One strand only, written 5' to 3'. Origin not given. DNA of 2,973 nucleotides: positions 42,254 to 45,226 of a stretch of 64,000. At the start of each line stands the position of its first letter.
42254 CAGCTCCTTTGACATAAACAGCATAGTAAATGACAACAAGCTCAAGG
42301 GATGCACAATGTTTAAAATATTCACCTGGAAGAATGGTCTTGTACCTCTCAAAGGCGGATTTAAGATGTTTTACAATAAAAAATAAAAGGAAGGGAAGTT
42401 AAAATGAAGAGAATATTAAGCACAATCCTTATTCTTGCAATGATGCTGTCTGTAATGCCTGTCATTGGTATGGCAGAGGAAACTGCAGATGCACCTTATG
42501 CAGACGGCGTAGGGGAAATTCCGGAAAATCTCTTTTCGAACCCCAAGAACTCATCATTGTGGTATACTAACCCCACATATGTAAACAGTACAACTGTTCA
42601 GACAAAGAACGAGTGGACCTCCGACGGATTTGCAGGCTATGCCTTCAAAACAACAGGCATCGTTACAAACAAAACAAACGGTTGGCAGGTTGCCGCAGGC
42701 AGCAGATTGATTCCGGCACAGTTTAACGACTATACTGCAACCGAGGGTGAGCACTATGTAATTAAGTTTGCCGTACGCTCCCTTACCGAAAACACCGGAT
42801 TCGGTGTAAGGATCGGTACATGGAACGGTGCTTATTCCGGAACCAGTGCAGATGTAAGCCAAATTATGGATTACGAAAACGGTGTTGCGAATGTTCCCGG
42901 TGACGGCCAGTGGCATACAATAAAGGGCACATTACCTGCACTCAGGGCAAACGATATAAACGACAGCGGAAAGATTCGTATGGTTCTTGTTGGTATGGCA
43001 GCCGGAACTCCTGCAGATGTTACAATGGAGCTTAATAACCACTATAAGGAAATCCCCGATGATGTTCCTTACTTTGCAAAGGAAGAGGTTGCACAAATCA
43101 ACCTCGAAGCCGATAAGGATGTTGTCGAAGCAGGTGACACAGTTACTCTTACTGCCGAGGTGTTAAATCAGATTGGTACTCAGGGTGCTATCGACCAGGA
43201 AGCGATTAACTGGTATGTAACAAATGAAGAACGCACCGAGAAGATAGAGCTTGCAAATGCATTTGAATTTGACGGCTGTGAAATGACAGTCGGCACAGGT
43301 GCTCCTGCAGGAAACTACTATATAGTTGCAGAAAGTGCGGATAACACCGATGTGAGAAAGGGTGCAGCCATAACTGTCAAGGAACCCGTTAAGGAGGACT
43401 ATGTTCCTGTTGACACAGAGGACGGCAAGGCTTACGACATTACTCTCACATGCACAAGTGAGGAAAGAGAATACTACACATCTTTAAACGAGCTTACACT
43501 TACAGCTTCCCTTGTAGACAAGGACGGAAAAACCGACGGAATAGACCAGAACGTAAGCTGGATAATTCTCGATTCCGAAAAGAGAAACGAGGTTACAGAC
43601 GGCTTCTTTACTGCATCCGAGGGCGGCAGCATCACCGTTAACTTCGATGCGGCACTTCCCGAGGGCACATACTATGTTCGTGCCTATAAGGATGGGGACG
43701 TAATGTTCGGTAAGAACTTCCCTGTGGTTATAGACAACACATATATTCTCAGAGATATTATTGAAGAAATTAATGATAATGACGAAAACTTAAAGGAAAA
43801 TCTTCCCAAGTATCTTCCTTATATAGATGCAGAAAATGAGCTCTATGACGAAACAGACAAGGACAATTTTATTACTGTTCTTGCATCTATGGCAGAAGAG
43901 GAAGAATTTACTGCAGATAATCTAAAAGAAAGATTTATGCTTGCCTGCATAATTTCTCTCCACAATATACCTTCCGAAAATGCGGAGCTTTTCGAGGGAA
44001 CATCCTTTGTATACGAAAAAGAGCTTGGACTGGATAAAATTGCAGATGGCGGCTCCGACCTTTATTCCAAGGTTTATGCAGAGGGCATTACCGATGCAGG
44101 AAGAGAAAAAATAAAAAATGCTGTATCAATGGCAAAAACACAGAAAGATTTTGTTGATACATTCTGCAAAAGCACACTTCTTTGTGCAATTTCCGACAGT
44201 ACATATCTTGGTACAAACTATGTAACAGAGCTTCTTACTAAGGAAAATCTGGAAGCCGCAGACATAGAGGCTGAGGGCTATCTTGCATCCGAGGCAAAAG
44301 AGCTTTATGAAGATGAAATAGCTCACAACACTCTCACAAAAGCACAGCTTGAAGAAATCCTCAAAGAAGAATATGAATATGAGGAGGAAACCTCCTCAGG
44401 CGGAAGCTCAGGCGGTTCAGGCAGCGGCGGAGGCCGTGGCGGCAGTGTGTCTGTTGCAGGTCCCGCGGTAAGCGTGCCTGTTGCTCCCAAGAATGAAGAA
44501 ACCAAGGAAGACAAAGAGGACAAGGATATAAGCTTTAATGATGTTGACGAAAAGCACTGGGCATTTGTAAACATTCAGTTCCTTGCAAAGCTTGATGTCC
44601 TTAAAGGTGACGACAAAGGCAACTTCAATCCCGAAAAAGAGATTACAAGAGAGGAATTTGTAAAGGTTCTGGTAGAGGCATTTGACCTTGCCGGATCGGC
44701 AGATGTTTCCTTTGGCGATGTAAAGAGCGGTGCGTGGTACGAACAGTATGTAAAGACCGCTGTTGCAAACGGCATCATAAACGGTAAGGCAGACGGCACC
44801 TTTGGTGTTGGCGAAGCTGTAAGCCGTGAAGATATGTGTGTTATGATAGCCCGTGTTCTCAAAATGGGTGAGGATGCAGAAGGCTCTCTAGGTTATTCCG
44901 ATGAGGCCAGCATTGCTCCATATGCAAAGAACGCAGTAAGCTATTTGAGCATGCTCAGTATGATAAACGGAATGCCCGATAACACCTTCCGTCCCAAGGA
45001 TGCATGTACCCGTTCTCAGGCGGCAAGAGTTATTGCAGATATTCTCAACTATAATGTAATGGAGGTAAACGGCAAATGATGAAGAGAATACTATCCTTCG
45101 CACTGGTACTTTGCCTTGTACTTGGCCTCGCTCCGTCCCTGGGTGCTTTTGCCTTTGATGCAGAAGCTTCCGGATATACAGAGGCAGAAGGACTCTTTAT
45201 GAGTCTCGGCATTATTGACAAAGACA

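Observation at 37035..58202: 21-kb co-directional locus of six giant secreted modular proteins: apparently an S-layer-tethered glycan-processing system without cohesin/dockerin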

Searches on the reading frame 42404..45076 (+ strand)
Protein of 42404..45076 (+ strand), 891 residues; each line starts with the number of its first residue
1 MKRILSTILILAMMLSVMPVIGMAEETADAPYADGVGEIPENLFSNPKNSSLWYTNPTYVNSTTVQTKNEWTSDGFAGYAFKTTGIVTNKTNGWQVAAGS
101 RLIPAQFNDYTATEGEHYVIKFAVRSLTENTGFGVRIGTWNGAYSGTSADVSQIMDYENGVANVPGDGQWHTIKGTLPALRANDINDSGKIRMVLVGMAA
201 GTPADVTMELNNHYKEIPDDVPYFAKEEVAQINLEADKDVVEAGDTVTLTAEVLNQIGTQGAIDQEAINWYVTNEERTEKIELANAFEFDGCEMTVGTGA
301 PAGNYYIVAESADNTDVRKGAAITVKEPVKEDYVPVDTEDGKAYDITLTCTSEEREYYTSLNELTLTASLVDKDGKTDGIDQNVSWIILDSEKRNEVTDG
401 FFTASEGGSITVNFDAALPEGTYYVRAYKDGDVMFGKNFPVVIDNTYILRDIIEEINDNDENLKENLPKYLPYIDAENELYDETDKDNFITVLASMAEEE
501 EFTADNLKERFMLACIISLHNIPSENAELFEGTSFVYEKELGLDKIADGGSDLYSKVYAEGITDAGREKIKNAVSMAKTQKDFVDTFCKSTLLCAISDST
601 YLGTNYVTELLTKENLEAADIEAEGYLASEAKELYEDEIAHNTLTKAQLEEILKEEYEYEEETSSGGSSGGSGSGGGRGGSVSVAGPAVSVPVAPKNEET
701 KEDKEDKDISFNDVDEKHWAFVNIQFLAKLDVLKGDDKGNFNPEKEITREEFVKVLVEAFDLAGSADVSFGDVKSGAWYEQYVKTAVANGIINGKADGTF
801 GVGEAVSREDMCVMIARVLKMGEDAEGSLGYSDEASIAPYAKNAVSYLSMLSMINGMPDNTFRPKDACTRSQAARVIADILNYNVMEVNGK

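Call 3: search_protein_families(library=pfam, proteins=[window:42404-45076:+], max_evalue=0.01)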
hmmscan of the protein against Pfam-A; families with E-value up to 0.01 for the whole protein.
window:42404-45076:+ (891 aa): 2 families
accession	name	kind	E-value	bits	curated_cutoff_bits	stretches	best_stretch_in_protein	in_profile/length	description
PF00395.25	SLH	-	4e-37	126.3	20.8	3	769-812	1-44/44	S-layer homology domain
PF01835.25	MG2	-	0.0015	19.3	32.8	0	236-314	6-85/96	MG2 domain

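Call 12: search_protein_families(library=ncbifam, proteins=[window:42404-45076:+], max_evalue=0.1)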
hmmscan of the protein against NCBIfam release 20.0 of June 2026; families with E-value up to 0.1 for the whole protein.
window:42404-45076:+ (891 aa): 1 family
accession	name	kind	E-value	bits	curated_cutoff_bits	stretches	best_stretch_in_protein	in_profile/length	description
NF033190.2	inl_like_NEAT_1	exception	3.7e-16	58.6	1275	2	768-884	580-694/754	NEAT domain-containing leucine-rich repeat protein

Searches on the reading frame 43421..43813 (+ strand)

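Call 45: search_protein_families(library=pfam, proteins=[window:43421-43813:+], max_evalue=5)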
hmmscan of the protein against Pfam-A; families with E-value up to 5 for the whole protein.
window:43421-43813:+ (131 aa): 3 families
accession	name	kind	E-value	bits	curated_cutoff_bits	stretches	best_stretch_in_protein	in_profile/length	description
PF10648.15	Gmad2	-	0.11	13.3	25.7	1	41-90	26-79/86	Immunoglobulin-like domain of bacterial spore germination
PF16974.11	NAR2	-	0.14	12.2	26.6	1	65-91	87-117/142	High-affinity nitrate transporter accessory, Ig-like domain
PF04151.21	PPC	-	0.22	12.9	25.9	1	65-89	46-69/70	Bacterial pre-peptidase C-terminal domain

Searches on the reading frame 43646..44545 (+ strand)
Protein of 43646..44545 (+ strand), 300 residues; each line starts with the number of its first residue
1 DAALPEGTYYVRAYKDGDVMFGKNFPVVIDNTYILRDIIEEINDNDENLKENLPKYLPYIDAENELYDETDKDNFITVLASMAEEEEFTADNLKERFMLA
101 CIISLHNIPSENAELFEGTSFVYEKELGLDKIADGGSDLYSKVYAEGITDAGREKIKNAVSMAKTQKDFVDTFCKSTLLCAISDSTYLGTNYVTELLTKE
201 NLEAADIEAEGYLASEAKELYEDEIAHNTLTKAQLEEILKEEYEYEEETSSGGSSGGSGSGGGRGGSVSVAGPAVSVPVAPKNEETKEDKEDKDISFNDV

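Call 89: search_solved_structures(query=A9, max_evalue=10)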
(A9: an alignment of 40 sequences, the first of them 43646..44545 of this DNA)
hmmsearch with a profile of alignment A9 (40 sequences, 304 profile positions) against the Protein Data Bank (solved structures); distinct sequences matched with E-value up to 10: 85 (the best 60 are shown).
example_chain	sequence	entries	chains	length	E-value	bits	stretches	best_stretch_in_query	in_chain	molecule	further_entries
4m8n_E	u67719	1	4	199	0.0095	18.7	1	233-282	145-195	Ras-related protein Rap-1b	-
7jtx_A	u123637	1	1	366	0.015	18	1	248-293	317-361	Phosphatidylinositol 3,4,5-trisphosphate 3-phosphatase and dual-specificity protein phosph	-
2l6g_A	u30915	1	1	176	0.021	17.5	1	228-278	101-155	Focal adhesion kinase 1, linker, Paxillin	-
6ch2_D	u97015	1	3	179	0.03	17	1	229-281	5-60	Flagellar hook-associated protein 2,Flagellar protein FliT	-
9f07_C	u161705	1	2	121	0.038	16.7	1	251-290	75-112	Stathmin-4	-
9dbd_A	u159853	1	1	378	0.039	16.7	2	240-280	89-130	Tet4 Variant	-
9dbf_A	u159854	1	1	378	0.039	16.7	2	240-280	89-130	Tet4 Variant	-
4liy_A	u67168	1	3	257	0.089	15.5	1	238-278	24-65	Fiber protein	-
7f1r_R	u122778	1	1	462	0.098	15.3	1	257-295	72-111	C-C motif chemokine 5,C-C chemokine receptor type 5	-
2l6f_A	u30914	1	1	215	0.11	15.1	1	231-278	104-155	Focal adhesion kinase 1, linker1, Paxillin, linker2, Paxillin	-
5wln_G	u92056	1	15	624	0.12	15.1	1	229-278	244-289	Type II secretion system protein D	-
9hy4_A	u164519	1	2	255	0.13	14.9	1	243-282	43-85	H-2 class I histocompatibility antigen, D-B alpha chain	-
2jxn_A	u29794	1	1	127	0.22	14.2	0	53-110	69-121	Uncharacterized protein YMR074C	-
6eld_A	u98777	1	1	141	0.25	14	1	248-277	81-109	Nucleolysin TIA-1 isoform p40,U1 small nuclear ribonucleoprotein C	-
4w2r_A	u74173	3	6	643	0.25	14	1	234-282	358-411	Enhancer of zeste 2 polycomb repressive complex 2 subunit | Enhancer of Zeste Homolog 2 (EZH2),Histone-lysine N-methyltransferase EZH2 | Enhancer of zeste 2 pol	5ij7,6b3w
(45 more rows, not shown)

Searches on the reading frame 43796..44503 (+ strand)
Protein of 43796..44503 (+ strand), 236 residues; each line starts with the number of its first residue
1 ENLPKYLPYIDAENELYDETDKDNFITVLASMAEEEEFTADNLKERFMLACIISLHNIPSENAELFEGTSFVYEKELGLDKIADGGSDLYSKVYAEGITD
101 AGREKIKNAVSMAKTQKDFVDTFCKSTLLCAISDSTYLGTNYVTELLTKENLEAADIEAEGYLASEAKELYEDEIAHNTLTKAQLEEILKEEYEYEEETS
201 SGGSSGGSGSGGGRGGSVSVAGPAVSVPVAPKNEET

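Call 45: search_protein_families(library=pfam, proteins=[window:43796-44503:+], max_evalue=5)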
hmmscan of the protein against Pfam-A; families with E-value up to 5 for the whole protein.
window:43796-44503:+ (236 aa): 1 family
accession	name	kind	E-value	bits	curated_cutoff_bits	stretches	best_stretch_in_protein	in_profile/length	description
PF17221.8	COMMD1_N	-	0.0045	17.8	23.4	1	126-194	8-76/102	COMMD1 N-terminal domain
